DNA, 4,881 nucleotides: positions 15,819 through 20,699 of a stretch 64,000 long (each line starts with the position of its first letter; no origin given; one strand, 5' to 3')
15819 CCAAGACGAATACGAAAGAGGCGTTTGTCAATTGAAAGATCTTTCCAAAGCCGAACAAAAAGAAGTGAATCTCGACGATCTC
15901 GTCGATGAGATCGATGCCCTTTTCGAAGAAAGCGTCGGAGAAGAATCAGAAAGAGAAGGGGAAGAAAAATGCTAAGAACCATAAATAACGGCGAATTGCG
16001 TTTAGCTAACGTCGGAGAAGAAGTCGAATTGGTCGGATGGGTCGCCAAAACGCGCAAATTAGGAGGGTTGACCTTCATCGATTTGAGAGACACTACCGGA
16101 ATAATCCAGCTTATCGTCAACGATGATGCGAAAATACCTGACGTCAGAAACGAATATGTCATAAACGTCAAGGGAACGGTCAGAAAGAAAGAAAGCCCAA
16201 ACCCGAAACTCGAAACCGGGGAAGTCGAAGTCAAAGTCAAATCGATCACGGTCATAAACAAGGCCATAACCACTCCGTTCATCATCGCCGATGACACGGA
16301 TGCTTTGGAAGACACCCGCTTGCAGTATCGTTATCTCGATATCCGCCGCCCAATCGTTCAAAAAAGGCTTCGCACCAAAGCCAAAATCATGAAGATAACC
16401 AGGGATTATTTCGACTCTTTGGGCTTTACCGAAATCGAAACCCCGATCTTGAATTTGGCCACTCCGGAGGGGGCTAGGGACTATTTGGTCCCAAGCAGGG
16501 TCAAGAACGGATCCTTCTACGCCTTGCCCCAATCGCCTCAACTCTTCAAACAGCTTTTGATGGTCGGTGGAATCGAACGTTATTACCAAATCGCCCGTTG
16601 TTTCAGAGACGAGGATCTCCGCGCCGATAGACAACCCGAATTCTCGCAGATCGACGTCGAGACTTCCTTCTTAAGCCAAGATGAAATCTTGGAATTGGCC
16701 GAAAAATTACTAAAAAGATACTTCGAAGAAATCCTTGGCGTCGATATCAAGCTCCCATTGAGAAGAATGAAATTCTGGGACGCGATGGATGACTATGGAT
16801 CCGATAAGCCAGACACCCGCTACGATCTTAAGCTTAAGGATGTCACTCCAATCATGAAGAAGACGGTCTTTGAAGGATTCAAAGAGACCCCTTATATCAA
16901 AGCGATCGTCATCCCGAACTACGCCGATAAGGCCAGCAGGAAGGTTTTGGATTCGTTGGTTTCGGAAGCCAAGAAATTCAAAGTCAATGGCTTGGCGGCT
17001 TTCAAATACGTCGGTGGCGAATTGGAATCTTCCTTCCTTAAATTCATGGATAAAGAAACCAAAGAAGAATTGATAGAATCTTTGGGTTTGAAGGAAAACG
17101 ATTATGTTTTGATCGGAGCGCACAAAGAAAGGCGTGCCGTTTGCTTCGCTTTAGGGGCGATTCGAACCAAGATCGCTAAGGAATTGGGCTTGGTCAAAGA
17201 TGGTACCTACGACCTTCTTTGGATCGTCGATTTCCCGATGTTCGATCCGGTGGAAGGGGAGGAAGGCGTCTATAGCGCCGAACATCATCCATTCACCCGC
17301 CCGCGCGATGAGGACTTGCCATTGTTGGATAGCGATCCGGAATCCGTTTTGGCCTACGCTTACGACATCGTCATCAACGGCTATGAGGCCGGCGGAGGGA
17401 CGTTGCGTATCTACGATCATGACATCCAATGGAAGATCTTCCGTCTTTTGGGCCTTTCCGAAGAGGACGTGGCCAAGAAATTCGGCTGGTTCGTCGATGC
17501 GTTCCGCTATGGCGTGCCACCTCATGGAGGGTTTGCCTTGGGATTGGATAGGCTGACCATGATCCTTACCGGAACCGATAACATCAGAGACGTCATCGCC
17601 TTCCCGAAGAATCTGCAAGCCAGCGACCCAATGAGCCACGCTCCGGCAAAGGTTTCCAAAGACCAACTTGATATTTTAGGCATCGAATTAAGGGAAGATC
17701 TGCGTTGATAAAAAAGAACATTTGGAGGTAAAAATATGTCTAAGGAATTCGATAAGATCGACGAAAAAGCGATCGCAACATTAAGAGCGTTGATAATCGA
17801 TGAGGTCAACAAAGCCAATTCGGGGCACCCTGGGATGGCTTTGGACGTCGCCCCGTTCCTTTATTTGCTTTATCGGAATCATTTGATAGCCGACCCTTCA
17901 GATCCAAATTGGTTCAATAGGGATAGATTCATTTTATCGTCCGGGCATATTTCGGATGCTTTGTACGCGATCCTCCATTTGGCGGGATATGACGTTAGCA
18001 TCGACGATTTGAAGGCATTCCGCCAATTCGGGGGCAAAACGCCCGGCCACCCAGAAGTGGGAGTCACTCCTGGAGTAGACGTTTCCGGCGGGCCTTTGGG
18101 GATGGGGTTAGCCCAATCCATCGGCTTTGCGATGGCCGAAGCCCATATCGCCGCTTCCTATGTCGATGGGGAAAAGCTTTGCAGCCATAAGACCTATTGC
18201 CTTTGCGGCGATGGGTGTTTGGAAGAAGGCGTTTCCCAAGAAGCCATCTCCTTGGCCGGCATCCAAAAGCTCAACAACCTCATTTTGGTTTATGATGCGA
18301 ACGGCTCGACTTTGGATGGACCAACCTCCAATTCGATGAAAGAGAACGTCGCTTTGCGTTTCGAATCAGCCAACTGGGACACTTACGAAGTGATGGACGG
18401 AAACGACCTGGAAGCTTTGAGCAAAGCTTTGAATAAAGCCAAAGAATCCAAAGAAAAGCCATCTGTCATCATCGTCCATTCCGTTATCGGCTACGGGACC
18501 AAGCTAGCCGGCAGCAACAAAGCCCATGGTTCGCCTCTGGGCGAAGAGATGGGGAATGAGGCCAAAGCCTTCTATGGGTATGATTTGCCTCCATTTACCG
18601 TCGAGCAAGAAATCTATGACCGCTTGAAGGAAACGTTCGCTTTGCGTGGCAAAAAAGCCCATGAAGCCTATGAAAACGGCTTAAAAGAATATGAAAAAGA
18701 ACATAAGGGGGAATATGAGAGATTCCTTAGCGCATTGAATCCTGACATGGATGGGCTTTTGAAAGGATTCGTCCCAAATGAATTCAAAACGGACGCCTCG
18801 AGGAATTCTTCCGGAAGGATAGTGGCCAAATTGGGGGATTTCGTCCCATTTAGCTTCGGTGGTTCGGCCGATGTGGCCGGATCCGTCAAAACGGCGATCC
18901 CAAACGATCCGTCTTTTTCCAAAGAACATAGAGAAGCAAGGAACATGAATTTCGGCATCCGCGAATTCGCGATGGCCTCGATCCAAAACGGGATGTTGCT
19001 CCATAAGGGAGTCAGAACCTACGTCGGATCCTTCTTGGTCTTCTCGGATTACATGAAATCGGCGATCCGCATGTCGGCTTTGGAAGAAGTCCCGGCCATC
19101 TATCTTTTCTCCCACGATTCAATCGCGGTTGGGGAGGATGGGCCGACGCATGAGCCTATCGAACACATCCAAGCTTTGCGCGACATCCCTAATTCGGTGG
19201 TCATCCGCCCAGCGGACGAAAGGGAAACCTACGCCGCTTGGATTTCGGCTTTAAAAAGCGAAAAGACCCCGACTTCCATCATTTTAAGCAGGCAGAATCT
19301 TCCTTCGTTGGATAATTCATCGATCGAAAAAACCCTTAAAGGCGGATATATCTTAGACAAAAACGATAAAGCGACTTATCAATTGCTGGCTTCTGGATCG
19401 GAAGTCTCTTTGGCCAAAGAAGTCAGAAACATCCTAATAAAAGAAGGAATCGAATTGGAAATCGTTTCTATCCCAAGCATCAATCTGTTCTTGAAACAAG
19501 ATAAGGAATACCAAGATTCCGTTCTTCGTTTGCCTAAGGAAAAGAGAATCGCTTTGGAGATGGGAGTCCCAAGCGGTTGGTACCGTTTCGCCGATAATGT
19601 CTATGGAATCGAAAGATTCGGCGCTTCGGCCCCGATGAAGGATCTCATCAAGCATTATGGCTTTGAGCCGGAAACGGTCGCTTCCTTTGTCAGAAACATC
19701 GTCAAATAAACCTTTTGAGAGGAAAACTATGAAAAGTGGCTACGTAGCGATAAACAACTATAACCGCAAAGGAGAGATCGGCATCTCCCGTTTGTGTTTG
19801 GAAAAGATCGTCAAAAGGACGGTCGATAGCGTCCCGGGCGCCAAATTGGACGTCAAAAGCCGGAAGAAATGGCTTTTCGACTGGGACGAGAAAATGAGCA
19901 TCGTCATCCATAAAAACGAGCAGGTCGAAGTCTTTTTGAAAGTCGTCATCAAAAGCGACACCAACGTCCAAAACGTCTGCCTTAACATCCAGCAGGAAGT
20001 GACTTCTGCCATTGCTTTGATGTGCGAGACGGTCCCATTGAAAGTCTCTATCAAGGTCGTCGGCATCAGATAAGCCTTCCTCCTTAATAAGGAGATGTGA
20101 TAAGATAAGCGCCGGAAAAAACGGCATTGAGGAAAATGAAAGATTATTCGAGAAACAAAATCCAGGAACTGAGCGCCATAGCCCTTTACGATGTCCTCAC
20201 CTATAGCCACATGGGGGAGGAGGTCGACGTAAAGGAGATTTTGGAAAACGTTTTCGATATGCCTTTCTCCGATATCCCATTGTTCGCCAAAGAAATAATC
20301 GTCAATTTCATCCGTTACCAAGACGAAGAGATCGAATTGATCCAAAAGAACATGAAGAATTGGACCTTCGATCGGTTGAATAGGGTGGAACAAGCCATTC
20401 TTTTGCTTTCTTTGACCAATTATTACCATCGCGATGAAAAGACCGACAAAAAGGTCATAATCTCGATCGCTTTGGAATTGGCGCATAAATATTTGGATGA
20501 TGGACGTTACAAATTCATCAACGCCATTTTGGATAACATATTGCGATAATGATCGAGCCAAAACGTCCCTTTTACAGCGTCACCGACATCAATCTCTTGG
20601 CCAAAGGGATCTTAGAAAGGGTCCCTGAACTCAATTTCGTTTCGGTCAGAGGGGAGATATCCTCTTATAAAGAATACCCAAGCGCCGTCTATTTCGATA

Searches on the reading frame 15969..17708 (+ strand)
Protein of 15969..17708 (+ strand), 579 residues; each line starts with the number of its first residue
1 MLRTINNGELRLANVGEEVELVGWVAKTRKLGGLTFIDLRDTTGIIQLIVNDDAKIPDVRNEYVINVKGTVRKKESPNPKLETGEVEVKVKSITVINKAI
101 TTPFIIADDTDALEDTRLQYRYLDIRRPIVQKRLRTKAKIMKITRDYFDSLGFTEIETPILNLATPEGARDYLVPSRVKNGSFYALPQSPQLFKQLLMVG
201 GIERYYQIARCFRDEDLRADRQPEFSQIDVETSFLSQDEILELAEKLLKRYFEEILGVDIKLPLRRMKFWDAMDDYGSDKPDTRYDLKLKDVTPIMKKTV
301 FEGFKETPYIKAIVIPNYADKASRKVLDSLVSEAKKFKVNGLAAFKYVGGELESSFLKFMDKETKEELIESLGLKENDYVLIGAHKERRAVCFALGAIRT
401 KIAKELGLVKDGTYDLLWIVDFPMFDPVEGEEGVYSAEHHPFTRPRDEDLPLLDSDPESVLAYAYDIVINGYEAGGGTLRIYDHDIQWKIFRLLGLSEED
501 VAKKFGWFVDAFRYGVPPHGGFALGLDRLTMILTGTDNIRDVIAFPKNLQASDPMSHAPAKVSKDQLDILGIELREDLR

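Call 19: search_protein_families(library=pfam, max_evalue=0.001, proteins=[window:15969-17708:+])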
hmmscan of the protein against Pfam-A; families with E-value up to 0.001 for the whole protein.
window:15969-17708:+ (579 aa): 4 families
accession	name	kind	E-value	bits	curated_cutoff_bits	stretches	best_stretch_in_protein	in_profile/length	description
PF00152.25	tRNA-synt_2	-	4.5e-118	394.2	25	1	114-548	2-307/308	tRNA synthetases class II (D, K and N)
PF02938.19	GAD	-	4.1e-15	56.2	23.4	1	306-392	7-92/95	GAD domain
PF01336.31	tRNA_anti-codon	-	4.6e-15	55.7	27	1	19-96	1-75/75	OB-fold nucleic acid binding domain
PF01409.25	tRNA-synt_2d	-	2e-06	27.9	19.8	0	204-264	104-162/246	tRNA synthetases class II core domain (F)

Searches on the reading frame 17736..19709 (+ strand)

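Call 20: search_protein_families(library=pfam, max_evalue=0.001, proteins=[window:17736-19709:+])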
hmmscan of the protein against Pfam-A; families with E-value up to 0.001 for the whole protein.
window:17736-19709:+ (657 aa): 5 families
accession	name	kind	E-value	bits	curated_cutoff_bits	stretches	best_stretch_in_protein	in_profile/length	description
PF00456.26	Transketolase_N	-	5.5e-114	381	22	1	9-332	2-327/334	Transketolase, thiamine diphosphate binding domain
PF02779.29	Transket_pyr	-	5.9e-46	156.7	27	1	355-523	5-173/174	Transketolase, pyrimidine binding domain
PF22613.1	Transketolase_C_1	-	6.9e-32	110.5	27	1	536-643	1-112/113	Transketolase-like TK C-terminal domain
PF02780.25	Transketolase_C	-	3e-05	24.3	25.9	1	546-648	10-124/124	Transketolase, C-terminal domain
PF13292.11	DXP_synthase_N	-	0.00082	19.2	21.2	0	141-190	127-173/274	1-deoxy-D-xylulose-5-phosphate synthase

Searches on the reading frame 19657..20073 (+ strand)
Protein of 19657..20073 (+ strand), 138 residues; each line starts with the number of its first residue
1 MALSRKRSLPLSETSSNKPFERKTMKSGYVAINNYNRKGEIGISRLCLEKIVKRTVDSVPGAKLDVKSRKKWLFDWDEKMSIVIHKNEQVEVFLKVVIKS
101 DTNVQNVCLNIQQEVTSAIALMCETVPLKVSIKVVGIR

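Call 55: search_protein_families(library=pfam, max_evalue=0.001, proteins=[window:19657-20073:+])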
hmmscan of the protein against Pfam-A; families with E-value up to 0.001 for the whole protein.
window:19657-20073:+ (138 aa): 1 family
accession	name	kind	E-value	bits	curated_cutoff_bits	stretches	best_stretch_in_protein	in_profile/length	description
PF03780.18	Asp23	-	1.9e-08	35.1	28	1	38-138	2-108/108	Asp23 family, cell envelope-related function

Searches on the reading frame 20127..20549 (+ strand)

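Call 55: search_protein_families(library=pfam, max_evalue=0.001, proteins=[window:20127-20549:+])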
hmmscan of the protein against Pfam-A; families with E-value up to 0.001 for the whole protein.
window:20127-20549:+ (140 aa): 1 family
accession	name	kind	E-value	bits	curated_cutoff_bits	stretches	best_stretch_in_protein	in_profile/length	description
PF01029.23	NusB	-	8e-19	68.8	23.1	1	12-140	3-133/133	NusB family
